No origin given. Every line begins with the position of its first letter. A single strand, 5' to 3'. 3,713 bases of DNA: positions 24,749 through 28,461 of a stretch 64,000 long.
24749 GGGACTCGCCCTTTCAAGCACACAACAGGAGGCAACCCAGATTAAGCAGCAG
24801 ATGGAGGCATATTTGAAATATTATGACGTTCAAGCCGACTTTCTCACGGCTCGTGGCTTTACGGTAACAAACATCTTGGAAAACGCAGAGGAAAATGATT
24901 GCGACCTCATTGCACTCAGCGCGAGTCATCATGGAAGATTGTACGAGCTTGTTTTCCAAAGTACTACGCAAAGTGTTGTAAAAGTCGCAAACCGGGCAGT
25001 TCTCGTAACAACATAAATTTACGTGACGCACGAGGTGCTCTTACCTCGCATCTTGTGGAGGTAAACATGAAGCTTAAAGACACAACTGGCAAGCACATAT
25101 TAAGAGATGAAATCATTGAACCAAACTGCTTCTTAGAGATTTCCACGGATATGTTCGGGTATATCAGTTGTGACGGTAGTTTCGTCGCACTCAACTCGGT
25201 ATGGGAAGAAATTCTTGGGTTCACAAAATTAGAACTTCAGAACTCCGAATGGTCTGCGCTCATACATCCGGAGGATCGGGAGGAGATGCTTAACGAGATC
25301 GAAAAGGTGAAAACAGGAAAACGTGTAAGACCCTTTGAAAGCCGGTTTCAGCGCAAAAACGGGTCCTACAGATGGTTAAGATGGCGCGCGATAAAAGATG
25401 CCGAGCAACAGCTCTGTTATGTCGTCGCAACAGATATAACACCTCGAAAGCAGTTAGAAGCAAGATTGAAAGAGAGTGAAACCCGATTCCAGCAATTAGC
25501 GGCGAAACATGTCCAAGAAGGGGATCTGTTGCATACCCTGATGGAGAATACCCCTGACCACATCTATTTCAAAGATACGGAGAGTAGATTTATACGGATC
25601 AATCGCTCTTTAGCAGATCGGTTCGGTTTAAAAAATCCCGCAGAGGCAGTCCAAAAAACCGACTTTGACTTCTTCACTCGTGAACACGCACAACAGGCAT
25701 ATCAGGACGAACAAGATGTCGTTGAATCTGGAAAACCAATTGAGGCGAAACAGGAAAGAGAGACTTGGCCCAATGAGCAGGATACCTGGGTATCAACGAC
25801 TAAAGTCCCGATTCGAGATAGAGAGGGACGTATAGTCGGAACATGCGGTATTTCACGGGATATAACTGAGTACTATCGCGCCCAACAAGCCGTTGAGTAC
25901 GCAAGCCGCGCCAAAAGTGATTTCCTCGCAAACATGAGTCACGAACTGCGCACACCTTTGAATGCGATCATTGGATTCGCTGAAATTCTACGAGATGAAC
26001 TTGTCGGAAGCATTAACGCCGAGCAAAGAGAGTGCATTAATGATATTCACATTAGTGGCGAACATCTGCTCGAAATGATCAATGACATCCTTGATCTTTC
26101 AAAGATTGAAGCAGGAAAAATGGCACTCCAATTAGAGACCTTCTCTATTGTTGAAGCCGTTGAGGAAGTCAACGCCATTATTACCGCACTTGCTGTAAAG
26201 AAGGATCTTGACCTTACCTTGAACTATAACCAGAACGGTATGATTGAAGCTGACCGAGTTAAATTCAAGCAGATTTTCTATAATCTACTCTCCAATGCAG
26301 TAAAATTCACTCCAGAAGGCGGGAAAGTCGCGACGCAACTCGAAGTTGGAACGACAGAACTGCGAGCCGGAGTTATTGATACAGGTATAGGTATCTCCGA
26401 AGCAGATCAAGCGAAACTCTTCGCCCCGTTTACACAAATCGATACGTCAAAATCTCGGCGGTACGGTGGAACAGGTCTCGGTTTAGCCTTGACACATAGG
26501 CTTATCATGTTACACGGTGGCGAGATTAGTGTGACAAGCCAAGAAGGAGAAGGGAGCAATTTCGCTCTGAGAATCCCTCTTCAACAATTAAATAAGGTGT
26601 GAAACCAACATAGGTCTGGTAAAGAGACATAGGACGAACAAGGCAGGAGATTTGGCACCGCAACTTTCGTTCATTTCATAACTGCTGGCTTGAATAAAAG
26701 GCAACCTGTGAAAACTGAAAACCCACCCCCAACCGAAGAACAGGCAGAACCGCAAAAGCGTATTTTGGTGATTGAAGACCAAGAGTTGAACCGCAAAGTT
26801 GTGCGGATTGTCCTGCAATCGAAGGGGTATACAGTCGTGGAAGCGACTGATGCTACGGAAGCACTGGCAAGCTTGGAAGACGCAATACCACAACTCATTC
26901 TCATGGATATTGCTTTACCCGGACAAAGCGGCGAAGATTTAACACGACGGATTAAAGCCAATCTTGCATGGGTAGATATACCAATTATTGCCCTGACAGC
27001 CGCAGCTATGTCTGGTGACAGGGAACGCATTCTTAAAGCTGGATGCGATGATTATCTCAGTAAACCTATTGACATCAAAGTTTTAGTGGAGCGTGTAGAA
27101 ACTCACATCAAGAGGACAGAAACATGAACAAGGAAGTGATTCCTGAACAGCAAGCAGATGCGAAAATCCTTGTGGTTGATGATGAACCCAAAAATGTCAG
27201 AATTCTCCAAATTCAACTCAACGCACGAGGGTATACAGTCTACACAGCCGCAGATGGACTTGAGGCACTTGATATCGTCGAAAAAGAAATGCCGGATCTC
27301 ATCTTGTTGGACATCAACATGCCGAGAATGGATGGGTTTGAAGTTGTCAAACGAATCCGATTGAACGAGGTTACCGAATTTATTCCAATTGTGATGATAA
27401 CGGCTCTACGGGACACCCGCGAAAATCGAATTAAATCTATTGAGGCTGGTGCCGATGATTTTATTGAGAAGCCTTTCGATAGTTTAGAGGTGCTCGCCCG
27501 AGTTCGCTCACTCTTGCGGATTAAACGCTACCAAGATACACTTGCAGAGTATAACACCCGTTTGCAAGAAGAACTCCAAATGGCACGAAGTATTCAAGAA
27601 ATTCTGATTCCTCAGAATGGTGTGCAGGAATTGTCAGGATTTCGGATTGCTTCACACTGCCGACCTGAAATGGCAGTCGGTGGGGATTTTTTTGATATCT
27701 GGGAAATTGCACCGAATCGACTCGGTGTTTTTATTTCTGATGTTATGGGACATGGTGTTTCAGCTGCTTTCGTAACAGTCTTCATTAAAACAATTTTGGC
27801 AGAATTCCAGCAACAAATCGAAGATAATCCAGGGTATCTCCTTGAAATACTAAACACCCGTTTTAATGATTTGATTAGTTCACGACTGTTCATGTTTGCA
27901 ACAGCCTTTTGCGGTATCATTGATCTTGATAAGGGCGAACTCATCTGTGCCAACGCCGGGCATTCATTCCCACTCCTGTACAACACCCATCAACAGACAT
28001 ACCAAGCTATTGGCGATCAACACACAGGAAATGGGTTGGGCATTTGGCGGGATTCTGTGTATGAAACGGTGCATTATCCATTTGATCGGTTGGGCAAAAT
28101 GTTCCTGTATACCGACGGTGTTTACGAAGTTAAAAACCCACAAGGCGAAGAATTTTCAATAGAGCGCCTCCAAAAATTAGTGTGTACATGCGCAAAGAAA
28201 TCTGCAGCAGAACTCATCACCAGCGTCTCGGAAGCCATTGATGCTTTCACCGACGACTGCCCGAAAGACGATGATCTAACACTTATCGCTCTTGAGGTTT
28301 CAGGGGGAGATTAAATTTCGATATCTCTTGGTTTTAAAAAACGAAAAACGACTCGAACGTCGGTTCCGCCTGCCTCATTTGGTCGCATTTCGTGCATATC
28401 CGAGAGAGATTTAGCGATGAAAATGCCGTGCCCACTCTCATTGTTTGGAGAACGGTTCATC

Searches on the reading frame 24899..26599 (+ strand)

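Call 70: search_protein_families(library=pfam, proteins=[window:24899-26599:+], max_evalue=0.00001)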
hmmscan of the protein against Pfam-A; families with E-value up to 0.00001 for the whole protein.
window:24899-26599:+ (567 aa): 6 families
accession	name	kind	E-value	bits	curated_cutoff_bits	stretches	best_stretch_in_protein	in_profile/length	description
PF08448.16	PAS_4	-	2.8e-28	98.8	23.1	2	216-325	2-108/110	PAS fold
PF02518.31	HATPase_c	-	4e-27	95.3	26.4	1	452-562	2-110/111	Histidine kinase-, DNA gyrase B-, and HSP90-like ATPase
PF00512.31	HisKA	-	3.6e-24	85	26.9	1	338-406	1-66/66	His Kinase A (phospho-acceptor) domain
PF13426.13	PAS_9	-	1.9e-23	83.1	27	2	219-324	1-103/103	PAS domain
PF08447.18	PAS_3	-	1.9e-20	73.3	25.6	1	97-177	3-87/89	PAS fold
PF00989.32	PAS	-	1.6e-13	51.1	22.6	1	211-322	3-113/113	PAS fold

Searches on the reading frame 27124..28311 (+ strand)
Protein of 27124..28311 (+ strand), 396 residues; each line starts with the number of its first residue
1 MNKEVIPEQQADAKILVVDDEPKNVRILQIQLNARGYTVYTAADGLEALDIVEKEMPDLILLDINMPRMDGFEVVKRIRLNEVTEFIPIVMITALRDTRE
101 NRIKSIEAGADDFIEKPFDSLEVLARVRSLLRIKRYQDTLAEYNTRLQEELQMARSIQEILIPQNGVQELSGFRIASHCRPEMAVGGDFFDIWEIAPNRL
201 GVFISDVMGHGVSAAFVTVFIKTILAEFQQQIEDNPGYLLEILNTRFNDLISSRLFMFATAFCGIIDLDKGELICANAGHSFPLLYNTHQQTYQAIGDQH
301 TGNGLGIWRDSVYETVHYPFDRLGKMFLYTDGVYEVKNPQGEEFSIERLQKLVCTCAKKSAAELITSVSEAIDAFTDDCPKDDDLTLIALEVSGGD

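Call 69: search_protein_families(library=pfam, proteins=[window:27124-28311:+], max_evalue=0.00001)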
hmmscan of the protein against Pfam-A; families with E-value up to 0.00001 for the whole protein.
window:27124-28311:+ (396 aa): 2 families
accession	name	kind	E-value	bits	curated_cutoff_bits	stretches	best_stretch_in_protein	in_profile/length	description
PF07228.17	SpoIIE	-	2.1e-39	135.9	25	1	197-392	2-191/192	Stage II sporulation protein E (SpoIIE)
PF00072.30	Response_reg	-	3.9e-30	104.7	30.2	1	15-127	1-110/111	Response regulator receiver domain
